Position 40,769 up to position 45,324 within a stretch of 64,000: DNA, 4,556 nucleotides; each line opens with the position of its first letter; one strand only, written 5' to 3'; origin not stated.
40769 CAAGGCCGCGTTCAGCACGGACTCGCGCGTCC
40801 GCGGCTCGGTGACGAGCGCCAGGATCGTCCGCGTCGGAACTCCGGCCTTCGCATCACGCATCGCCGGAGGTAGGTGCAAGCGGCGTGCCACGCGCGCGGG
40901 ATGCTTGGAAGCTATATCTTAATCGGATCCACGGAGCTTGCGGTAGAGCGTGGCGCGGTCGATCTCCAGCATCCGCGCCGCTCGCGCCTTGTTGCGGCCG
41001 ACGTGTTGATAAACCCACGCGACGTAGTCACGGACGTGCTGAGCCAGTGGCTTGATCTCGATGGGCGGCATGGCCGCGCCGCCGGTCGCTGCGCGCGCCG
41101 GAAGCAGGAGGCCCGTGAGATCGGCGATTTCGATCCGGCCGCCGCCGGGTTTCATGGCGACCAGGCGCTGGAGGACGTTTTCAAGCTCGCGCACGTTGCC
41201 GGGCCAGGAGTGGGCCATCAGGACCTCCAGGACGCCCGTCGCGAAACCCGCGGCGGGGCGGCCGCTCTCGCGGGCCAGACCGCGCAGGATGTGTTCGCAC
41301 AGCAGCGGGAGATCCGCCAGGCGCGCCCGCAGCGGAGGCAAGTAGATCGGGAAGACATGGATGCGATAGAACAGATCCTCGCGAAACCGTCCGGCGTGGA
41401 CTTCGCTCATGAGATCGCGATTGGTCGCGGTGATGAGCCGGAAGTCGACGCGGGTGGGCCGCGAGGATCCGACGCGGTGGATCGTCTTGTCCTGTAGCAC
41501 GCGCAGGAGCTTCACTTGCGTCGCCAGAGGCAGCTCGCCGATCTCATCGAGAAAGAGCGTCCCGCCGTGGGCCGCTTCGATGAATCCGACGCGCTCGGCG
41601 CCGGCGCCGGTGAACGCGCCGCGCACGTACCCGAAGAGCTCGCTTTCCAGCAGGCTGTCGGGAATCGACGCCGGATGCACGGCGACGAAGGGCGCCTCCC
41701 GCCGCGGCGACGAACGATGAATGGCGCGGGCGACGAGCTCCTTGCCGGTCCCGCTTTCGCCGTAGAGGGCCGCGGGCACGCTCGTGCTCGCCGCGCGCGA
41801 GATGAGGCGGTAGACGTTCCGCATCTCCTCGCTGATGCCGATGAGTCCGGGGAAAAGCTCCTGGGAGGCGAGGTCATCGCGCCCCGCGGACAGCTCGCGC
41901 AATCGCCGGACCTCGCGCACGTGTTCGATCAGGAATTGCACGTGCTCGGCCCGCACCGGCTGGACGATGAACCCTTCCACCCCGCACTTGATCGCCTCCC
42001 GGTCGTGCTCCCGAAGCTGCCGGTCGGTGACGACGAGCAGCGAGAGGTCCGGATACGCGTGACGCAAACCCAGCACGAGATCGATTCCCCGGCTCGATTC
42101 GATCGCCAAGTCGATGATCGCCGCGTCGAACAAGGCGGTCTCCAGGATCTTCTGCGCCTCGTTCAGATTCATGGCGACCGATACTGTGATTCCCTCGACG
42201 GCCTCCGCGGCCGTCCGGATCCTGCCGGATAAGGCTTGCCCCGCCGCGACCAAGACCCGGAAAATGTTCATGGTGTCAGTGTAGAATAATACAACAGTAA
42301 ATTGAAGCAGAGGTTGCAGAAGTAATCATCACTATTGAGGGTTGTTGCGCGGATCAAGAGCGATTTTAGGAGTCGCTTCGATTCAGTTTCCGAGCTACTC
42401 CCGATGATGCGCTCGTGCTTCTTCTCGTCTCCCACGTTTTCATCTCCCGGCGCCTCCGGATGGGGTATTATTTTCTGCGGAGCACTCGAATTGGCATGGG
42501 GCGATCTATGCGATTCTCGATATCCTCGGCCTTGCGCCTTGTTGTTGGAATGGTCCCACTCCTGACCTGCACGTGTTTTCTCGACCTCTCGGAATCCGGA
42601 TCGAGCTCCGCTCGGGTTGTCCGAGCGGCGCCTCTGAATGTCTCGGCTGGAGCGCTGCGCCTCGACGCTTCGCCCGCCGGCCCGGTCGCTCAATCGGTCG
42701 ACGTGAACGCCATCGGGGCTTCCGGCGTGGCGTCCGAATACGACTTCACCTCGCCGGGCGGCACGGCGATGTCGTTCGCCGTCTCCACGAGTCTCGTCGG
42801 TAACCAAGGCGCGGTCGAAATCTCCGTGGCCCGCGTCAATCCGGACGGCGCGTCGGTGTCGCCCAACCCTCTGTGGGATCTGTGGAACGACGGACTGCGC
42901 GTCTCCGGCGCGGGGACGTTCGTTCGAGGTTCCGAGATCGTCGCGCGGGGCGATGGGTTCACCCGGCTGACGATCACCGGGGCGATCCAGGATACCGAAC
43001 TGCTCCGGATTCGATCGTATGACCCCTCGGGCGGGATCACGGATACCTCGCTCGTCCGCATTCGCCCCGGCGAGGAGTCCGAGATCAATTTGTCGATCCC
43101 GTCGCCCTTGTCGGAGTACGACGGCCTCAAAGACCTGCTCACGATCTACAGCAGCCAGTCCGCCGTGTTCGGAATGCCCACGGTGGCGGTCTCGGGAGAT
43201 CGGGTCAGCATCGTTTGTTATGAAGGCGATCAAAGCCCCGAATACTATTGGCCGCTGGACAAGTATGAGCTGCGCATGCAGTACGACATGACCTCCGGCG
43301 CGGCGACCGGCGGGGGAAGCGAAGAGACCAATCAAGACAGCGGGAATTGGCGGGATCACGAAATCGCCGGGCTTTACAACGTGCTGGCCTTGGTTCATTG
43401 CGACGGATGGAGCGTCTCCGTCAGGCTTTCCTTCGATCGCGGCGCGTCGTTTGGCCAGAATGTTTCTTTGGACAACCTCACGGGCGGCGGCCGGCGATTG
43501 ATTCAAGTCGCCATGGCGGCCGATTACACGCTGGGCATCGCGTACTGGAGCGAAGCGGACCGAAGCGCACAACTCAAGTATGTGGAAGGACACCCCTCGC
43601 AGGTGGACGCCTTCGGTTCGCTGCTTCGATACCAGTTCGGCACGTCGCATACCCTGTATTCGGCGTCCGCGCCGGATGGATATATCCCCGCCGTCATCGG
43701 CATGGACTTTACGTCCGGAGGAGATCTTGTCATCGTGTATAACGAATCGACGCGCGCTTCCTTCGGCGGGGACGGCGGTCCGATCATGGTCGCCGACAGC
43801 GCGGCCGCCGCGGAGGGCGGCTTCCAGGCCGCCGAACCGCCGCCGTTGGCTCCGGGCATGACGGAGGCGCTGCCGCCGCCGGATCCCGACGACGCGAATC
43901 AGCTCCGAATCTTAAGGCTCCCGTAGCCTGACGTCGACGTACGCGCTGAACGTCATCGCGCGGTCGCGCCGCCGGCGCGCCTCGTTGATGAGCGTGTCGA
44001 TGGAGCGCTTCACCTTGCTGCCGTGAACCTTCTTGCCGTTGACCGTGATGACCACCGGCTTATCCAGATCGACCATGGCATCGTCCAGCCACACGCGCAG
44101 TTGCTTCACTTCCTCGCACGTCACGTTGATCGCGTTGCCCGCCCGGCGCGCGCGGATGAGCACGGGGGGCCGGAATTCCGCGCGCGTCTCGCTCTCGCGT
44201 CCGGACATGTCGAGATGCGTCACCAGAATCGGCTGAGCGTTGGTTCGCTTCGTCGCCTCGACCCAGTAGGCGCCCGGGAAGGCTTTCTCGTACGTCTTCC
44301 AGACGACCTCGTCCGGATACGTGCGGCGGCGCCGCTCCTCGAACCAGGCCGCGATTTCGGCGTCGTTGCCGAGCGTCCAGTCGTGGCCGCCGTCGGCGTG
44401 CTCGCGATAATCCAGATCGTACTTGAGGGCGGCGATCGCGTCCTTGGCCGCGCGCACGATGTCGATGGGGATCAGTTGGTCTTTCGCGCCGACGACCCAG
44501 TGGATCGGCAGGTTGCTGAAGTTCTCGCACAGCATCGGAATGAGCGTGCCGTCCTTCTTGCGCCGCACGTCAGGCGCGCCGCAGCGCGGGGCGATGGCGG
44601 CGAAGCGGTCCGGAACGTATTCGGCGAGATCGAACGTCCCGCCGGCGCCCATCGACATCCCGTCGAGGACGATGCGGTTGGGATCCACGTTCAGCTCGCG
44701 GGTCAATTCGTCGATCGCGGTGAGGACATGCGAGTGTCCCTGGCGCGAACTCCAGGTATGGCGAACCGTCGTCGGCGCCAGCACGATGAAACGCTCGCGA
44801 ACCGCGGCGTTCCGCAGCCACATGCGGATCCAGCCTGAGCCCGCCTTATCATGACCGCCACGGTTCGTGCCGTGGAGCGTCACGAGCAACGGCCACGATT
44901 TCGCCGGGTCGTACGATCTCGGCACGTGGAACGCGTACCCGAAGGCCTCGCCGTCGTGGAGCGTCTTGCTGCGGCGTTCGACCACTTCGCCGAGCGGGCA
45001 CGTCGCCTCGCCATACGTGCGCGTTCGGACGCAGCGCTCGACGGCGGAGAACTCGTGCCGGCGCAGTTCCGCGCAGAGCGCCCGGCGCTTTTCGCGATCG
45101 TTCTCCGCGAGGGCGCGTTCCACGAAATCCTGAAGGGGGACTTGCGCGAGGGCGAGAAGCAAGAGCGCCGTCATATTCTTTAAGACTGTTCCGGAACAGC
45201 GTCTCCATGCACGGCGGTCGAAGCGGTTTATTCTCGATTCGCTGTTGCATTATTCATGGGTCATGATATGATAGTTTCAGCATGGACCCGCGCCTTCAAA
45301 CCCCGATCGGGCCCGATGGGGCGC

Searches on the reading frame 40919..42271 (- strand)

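Call 73: search_protein_families(library=pfam, proteins=[window:40919-42271:-], max_evalue=0.001)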
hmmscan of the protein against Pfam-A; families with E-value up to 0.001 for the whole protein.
window:40919-42271:- (450 aa): 8 families
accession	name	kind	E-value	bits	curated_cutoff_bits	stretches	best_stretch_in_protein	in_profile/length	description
PF00158.32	Sigma54_activat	-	1.6e-66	223.6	20.2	1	143-309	1-167/168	Sigma-54 interaction domain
PF25601.1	AAA_lid_14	-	6.2e-20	71.3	27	1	315-391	1-76/87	AAA+ ATPase lid domain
PF14532.12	Sigma54_activ_2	-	4.8e-18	66.2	25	1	144-314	1-138/138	Sigma-54 interaction domain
PF00072.30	Response_reg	-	1.7e-09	38.3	30.2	1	18-111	14-106/111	Response regulator receiver domain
PF07728.20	AAA_5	-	5.7e-07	30.1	22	1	169-285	4-123/139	AAA domain (dynein-related subfamily)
PF02954.25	HTH_8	-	9.4e-06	25.7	22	1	427-447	20-40/42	Bacterial regulatory protein, Fis family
PF00004.35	AAA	-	9.6e-05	23.3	21.2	1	169-298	3-125/131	ATPase family associated with various cellular activities (AAA)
PF01078.27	Mg_chelatase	-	0.00016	21.6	20.3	0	222-284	92-157/207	Magnesium chelatase, subunit ChlI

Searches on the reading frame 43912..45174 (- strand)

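Call 74: search_protein_families(library=pfam, proteins=[window:43912-45174:-], max_evalue=0.001)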
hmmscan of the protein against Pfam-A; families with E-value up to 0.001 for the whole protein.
window:43912-45174:- (420 aa): 1 family
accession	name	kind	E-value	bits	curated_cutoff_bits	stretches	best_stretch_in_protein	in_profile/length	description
PF01738.24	DLH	-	0.00042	20.4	21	1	144-267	73-189/217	Dienelactone hydrolase family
